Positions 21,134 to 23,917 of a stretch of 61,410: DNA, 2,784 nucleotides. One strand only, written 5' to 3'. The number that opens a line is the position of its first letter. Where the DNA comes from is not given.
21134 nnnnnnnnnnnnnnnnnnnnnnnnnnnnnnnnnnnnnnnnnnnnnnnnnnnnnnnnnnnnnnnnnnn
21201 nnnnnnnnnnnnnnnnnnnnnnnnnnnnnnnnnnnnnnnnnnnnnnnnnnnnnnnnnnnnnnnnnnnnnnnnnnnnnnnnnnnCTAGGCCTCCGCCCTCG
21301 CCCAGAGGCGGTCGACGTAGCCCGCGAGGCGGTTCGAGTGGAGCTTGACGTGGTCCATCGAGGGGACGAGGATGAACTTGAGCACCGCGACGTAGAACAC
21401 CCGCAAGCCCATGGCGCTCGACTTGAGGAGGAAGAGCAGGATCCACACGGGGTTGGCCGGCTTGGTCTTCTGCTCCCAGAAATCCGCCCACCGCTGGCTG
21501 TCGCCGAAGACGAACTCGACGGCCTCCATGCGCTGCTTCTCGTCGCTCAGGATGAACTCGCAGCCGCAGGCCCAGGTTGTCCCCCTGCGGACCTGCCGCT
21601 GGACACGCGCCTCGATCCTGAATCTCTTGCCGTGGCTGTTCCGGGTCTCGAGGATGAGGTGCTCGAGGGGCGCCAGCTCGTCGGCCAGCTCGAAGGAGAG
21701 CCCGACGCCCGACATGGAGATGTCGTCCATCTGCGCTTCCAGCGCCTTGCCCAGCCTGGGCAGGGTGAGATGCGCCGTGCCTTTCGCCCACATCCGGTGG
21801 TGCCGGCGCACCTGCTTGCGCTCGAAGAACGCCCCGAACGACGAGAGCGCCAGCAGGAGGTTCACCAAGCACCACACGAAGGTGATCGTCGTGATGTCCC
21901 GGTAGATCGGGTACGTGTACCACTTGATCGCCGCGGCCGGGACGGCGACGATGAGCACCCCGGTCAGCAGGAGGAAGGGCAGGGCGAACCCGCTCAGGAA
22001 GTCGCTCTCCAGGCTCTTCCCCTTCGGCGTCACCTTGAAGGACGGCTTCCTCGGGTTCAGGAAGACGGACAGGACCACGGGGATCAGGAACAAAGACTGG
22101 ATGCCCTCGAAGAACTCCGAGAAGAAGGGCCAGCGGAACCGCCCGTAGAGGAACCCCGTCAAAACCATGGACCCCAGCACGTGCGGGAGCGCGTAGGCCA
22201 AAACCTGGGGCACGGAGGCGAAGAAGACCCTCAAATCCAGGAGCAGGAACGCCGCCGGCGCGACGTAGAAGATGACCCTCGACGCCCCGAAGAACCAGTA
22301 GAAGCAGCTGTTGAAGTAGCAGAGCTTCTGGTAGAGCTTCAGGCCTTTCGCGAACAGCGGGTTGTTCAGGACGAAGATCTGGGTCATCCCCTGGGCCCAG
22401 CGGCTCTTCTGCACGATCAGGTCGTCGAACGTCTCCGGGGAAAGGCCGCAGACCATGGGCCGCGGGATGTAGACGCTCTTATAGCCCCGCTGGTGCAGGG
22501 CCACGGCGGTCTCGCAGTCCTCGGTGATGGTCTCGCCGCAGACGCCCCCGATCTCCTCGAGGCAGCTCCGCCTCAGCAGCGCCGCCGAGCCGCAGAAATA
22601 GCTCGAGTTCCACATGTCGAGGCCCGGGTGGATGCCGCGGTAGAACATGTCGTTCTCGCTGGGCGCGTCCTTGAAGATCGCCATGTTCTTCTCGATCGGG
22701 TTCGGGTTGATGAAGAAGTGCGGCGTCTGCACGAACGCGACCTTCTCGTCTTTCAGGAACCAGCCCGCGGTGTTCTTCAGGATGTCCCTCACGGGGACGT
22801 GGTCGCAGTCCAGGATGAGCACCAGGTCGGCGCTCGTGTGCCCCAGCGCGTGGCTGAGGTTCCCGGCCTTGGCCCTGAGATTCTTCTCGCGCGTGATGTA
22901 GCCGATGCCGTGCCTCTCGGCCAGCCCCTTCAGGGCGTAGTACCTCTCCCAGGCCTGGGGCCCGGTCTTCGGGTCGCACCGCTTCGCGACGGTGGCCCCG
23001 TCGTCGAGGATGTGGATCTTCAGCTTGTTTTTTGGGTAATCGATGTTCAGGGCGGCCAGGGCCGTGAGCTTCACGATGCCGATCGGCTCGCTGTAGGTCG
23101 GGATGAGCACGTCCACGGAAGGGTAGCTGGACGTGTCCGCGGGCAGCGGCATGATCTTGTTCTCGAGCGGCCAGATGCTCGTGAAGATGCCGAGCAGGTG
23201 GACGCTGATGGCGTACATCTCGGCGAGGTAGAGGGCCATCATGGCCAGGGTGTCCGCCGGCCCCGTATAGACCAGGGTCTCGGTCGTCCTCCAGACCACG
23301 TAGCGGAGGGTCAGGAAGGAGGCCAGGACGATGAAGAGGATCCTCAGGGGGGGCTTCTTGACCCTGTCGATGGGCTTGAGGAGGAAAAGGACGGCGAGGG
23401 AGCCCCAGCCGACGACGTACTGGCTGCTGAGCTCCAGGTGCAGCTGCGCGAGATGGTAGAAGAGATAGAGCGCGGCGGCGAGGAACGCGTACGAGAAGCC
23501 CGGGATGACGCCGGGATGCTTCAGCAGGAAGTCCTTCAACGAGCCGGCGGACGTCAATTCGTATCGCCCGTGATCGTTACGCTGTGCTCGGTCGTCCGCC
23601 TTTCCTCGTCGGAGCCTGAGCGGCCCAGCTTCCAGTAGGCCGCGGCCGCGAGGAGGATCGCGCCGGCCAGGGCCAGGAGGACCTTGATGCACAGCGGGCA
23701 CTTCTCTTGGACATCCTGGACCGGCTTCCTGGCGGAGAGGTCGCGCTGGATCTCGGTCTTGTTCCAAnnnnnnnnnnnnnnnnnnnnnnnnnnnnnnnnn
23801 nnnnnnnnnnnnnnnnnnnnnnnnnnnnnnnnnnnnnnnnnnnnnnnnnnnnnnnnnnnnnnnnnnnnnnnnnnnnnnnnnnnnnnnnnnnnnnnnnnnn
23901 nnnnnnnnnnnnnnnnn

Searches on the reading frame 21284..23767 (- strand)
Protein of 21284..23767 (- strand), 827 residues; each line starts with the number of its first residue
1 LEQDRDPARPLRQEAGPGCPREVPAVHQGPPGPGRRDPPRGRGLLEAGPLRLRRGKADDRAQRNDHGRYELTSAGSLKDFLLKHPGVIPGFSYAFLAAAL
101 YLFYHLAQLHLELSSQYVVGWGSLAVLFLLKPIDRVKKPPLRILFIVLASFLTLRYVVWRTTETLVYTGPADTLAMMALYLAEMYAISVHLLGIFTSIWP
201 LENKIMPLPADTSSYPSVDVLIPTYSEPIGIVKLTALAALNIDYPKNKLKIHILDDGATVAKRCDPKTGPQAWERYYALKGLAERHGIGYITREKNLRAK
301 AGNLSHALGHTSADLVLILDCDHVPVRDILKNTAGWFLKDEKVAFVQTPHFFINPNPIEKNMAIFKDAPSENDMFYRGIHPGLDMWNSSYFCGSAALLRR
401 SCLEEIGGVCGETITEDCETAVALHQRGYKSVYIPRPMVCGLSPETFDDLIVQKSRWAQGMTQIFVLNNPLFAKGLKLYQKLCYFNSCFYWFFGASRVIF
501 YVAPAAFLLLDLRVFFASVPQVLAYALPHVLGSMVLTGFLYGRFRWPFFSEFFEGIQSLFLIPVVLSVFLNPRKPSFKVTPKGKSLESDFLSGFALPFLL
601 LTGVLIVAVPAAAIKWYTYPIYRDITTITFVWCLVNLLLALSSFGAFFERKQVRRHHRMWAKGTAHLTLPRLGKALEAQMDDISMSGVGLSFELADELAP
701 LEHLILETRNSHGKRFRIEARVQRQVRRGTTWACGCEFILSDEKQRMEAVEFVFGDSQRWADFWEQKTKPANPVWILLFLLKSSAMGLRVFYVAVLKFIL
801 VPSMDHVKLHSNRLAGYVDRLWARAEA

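Call 6: search_protein_families(library=pfam, proteins=[window:21284-23767:-], max_evalue=0.01)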
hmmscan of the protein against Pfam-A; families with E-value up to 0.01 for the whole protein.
window:21284-23767:- (827 aa): 6 families
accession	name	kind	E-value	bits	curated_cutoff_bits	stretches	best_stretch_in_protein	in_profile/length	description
PF13632.12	Glyco_trans_2_3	-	1.9e-23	83.8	27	1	316-509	2-190/198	Glycosyl transferase family group 2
PF03552.20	Cellulose_synt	-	3.6e-15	56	24.7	1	405-540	414-553/722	Cellulose synthase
PF13641.12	Glyco_tranf_2_3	-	9.8e-15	55.6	27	1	279-460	48-230/230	Glycosyltransferase like family 2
PF00535.33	Glycos_transf_2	-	1.1e-13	51.9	23.3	1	220-407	2-168/168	Glycosyl transferase family 2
PF13506.12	Glyco_transf_21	-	1.1e-09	38.4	21.7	1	295-458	13-173/174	Glycosyl transferase family 21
PF07238.19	PilZ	-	6.1e-09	36.6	22.5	1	652-755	1-102/102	PilZ domain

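Call 8: search_protein_families(library=ncbifam, proteins=[window:21284-23767:-], max_evalue=0.1)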
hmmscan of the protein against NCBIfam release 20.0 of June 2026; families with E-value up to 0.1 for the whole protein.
window:21284-23767:- (827 aa): 12 families
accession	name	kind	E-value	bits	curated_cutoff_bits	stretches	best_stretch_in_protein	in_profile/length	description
TIGR03030.1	CelA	equivalog_domain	8.7e-242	804.1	699.1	1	89-789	7-704/714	UDP-forming cellulose synthase catalytic subunit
NF008558.0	PRK11498.1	equivalog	2.7e-156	521.9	992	1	142-790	199-825/872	UDP-forming cellulose synthase catalytic subunit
TIGR03937.1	PgaC_IcaA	equivalog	1.7e-16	60.2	422.3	2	393-502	202-313/407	poly-beta-1,6-N-acetyl-D-glucosamine synthase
TIGR04242.1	nodulat_NodC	equivalog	4.1e-09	35.9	550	1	210-334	42-153/395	chitooligosaccharide synthase NodC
TIGR03965.1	mycofact_glyco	equivalog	6.7e-08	31.8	280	1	206-461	64-300/467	mycofactocin biosynthesis glycosyltransferase MftF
NF003958.0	PRK05454.2-1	equivalog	2.7e-07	29.2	419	1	144-486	22-381/704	glucans biosynthesis glucosyltransferase MdoH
NF003962.0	PRK05454.2-5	equivalog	8.1e-07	28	328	1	142-481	58-404/641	glucans biosynthesis glucosyltransferase MdoH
TIGR03111.1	glyc2_xrt_Gpos1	hypoth_equivalog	1.2e-05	24.3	363.95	1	212-529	45-355/439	TIGR03111 family XrtG-associated glycosyltransferase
TIGR03472.1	HpnI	equivalog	4.6e-05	22.4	310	1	299-462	113-273/373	bacteriohopanetetrol glucosamine biosynthesis glycosyltransferase HpnI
NF053846.1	glyco_with_XrtP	equivalog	0.00026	19.8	520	1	397-508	230-343/440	XrtP-associated glycosyltransferase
NF003956.0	PRK05454.1-3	equivalog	0.00029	19.1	864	1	142-465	58-390/718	glucans biosynthesis glucosyltransferase MdoH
NF041865.1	EpsU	equivalog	0.0024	16.9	700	1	212-477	35-282/394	exopolysaccharide biosynthesis GT2 family glycosyltransferase EpsU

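Call 70: search_dna_similar(query=window:21284-23767:-, collection=plasmids, mode=protein, max_evalue=1e-30, max_rows=60, rows=spread)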
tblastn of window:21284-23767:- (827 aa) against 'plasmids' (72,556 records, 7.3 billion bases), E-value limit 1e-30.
Records with a match: 472; places in all: 493; records where one place covers at least 80% of the query: 41.
Best place of each record, by identity: <60% 472.
By first word of the organism name: Escherichia 133; Sinorhizobium 91; Rhizobium 85; Agrobacterium 32; Bradyrhizobium 27; Ensifer 15; Klebsiella 12; Azospirillum 7; Caballeronia 5; Enterobacter 4; and 39 more.
By predicted mobility (MOB-suite, as given by PLSDB): non-mobilizable 225; mobilizable 146; conjugative 101.
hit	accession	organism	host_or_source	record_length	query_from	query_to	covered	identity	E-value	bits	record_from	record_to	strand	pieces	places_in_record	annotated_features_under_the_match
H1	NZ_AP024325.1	Caballeronia sp. NK8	-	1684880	112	800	83%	39.2%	2e-149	493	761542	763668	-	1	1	none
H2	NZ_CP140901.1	Sinorhizobium medicae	Medicago lupulina,whole organism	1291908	112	792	82%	37.3%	3e-133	446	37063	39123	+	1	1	record has no annotation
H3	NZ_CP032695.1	Rhizobium jaguaris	Calliandra grandiflora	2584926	142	795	79%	38.8%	4e-134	448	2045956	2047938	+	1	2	none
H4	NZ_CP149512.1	Pararhizobium sp. A13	Aeschynomene indica,cell ...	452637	142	792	79%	38.8%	9e-133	444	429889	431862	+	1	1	bcsA: UDP-forming cellulose synthase catalytic subunit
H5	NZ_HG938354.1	Neorhizobium galegae bv. orientalis str. HAMBI 540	Galega orientalis root nodule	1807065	142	788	78%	38.6%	7e-130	436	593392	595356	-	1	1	record has no annotation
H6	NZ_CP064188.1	Rhizobium sp. 007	Onobrychis viciifolia,cell culture,root ...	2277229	142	792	79%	37.9%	7e-131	439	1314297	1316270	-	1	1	none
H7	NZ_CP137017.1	Sinorhizobium fredii GR64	Phaseolus vulgaris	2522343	142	795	79%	37.6%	4e-132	442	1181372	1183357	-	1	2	record has no annotation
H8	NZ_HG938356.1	Neorhizobium galegae bv. officinalis bv. officinalis str. ...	Galega officinalis root nodule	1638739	142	788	78%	37.7%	4e-128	431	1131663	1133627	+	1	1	record has no annotation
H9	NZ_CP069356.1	Microvirga sp. VF16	Vachellia farnesiana,Cell culture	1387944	115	688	69%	41.8%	4e-131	439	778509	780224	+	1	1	none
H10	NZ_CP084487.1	Ensifer adhaerens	cellculture,soil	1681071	142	791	79%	36.6%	4e-129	434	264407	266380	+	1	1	none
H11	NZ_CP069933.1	Klebsiella oxytoca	Homo sapiens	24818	136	789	79%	35.7%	9e-119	404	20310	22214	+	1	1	bcsA: UDP-forming cellulose synthase catalytic subunit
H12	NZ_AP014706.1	Methylobacterium aquaticum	-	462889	127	783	79%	35.0%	2e-112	385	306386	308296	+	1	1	bcsA: UDP-forming cellulose synthase catalytic subunit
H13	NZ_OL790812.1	Proteus mirabilis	-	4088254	137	770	77%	35.3%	5e-114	390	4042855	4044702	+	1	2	none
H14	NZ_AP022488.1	Citrobacter portucalensis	-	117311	114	705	72%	37.3%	4e-113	387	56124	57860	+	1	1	bcsA: UDP-forming cellulose synthase catalytic subunit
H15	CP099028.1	Escherichia coli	culture,Pooled faeces sample collected ...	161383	124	763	77%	32.7%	2e-101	353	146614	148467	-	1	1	bcsA: UDP-forming cellulose synthase catalytic subunit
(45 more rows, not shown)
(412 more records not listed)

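Call 71: get_annotated_region(hit=H4, flank=9000)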
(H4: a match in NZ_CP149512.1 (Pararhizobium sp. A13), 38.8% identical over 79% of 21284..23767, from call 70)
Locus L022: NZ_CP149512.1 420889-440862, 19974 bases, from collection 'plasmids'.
description: Pararhizobium sp. A13 plasmid pPspA13a, complete sequence
organism: Pararhizobium sp. A13 (NCBI taxid 3133975)
taxonomy: Bacteria; Pseudomonadota; Alphaproteobacteria; Hyphomicrobiales; Rhizobiaceae; Pararhizobium; Pararhizobium sp. A13
host: -; source: Aeschynomene indica,cell culture,root-nodule; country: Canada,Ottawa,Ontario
typing (MOB-suite, as given by PLSDB): non-mobilizable
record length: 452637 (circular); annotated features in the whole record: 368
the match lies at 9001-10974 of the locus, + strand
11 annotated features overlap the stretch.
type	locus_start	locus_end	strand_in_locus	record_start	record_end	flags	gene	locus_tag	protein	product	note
CDS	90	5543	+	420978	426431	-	-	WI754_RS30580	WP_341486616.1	alpha-2-macroglobulin family protein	-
CDS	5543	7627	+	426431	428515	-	pbpC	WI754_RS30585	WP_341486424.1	penicillin-binding protein 1C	GO:0009252 - peptidoglycan biosynthetic process [Evidence IEA]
CDS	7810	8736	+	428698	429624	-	bcsN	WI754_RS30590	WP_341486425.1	cellulose biosynthesis protein BcsN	-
CDS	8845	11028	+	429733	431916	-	bcsA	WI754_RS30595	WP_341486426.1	UDP-forming cellulose synthase catalytic subunit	GO:0030244 - cellulose biosynthetic process [Evidence IEA]; GO:0006011 - UDP-glucose metabolic process [Evidence IEA]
CDS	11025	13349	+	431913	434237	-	-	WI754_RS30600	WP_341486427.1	cellulose biosynthesis cyclic di-GMP-binding regulatory protein BcsB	GO:0006011 - UDP-glucose metabolic process [Evidence IEA]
CDS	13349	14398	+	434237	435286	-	-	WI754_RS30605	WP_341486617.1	glycosyl hydrolase family 8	GO:0005975 - carbohydrate metabolic process [Evidence IEA]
CDS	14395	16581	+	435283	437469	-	-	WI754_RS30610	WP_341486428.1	tetratricopeptide repeat protein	-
CDS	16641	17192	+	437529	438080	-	-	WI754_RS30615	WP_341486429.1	glutathione peroxidase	-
CDS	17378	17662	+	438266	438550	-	-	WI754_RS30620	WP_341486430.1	acylphosphatase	-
CDS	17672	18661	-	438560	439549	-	-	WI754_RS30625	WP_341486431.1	AraC family transcriptional regulator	-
CDS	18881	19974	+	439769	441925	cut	-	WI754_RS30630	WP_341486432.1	TonB-dependent siderophore receptor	GO:0015891 - siderophore transport [Evidence IEA]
